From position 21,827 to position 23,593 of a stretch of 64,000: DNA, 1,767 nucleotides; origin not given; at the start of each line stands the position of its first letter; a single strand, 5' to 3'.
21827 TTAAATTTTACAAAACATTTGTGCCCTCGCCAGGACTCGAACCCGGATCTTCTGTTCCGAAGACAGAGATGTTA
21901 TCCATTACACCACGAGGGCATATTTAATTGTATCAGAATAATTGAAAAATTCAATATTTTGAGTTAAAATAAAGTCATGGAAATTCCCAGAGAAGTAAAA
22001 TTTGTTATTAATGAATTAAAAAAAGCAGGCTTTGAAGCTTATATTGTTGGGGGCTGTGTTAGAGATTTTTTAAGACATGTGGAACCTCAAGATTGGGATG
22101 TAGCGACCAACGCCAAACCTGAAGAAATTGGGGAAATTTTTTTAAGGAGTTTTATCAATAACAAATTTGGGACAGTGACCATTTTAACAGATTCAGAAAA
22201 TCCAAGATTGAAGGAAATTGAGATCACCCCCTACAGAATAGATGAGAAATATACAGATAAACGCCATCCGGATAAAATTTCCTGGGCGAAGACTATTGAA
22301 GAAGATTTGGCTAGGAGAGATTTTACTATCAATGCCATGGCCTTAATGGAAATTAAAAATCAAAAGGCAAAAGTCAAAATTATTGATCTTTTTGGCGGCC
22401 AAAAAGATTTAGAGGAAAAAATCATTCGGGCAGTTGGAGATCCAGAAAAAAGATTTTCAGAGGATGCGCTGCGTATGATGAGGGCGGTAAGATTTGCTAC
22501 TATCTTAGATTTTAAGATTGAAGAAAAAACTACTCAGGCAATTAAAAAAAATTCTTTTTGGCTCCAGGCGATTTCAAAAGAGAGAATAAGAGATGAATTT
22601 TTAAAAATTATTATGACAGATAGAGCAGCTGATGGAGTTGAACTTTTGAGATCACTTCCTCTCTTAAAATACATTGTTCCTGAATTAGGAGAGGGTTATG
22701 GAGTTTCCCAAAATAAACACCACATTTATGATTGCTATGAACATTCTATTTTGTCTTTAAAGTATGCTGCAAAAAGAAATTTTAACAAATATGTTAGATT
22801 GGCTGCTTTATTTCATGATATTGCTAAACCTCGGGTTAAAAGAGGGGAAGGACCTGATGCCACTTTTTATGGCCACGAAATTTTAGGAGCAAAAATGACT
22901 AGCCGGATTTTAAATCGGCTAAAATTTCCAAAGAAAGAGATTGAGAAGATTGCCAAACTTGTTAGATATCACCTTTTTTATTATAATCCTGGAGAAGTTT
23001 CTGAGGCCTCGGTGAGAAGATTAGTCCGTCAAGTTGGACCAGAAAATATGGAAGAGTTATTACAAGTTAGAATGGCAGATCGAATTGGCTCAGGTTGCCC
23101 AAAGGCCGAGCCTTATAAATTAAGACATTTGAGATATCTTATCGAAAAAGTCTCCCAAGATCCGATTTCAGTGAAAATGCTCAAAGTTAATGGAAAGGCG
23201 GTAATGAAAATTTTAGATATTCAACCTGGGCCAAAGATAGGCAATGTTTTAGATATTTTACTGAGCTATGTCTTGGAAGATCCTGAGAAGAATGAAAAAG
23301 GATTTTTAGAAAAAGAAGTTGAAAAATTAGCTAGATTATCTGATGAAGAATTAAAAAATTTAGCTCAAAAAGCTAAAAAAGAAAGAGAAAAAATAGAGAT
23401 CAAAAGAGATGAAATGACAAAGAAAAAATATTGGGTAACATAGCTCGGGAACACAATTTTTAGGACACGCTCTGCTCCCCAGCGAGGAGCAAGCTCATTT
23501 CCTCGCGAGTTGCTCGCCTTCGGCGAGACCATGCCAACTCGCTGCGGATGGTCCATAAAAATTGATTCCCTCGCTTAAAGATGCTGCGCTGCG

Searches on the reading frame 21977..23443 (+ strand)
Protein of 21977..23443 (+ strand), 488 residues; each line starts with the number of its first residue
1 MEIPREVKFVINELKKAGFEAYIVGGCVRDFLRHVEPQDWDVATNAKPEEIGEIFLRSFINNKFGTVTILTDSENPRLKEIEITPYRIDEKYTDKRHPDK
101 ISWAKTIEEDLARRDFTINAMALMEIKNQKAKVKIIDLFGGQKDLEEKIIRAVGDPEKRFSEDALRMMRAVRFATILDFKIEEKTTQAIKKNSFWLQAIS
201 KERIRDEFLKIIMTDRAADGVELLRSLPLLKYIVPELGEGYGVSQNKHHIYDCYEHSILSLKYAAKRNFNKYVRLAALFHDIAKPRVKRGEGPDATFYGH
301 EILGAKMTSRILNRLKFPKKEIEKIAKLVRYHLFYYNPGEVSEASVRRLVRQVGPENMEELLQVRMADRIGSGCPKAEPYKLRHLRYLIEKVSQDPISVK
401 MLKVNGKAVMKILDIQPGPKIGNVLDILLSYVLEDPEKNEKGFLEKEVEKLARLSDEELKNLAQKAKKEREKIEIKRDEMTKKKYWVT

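Call 36: search_protein_families(library=ncbifam, proteins=[window:21977-23443:+], max_evalue=0.01)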
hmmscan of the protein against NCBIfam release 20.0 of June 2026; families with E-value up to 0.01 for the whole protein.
window:21977-23443:+ (488 aa): 15 families
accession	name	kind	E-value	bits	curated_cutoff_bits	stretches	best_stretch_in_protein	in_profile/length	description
NF009814.0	PRK13299.1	equivalog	1.7e-83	280.8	290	2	8-238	10-229/396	CCA tRNA nucleotidyltransferase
TIGR02692.1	tRNA_CCA_actino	equivalog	1.9e-82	277.4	438.8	1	13-436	22-450/466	CCA tRNA nucleotidyltransferase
TIGR01942.1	pcnB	subfamily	1.4e-54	185.5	305.65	1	9-243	20-247/425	polynucleotide adenylyltransferase PcnB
NF008137.0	PRK10885.1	equivalog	2.7e-44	151.6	451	1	106-391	83-369/409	multifunctional CCA addition/repair protein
NF008634.1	PRK11623.1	equivalog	2.1e-34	118.9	702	1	9-238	51-284/469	polynucleotide adenylyltransferase PcnB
NF009813.0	PRK13298.1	equivalog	9.5e-27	93.9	606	1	20-337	2-313/417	tRNA CCA-pyrophosphorylase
NF041569.1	A-tRNAntase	equivalog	7.9e-23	80.6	1440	1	4-238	461-696/880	A-adding tRNA nucleotidyltransferase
NF009811.0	PRK13296.1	equivalog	2.1e-18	66.3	469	1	20-247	2-218/360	CCA tRNA nucleotidyltransferase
NF009812.0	PRK13297.1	equivalog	1.5e-15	57.2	624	1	16-243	9-225/364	tRNA CCA-pyrophosphorylase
TIGR01693.1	UTase_glnD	equivalog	1.6e-11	43.2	519.4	1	155-334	327-519/850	[protein-PII] uridylyltransferase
NF003467.0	PRK05092.1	equivalog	1.1e-08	33.4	959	1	273-334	542-593/940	[protein-PII] uridylyltransferase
TIGR00277.1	HDIG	domain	1.9e-08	34.1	27.6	1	254-319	10-76/84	HDIG domain-containing metalloprotein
NF002895.0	PRK03381.1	equivalog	1.5e-07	29.9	631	1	168-355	335-522/782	[protein-PII] uridylyltransferase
NF001265.0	PRK00227.1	equivalog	0.00058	18.1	799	1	207-332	333-454/693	[protein-PII] uridylyltransferase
NF002487.0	PRK01759.1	equivalog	0.00091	17.5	890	1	266-334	477-535/862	bifunctional uridylyltransferase/uridylyl-removing protein GlnD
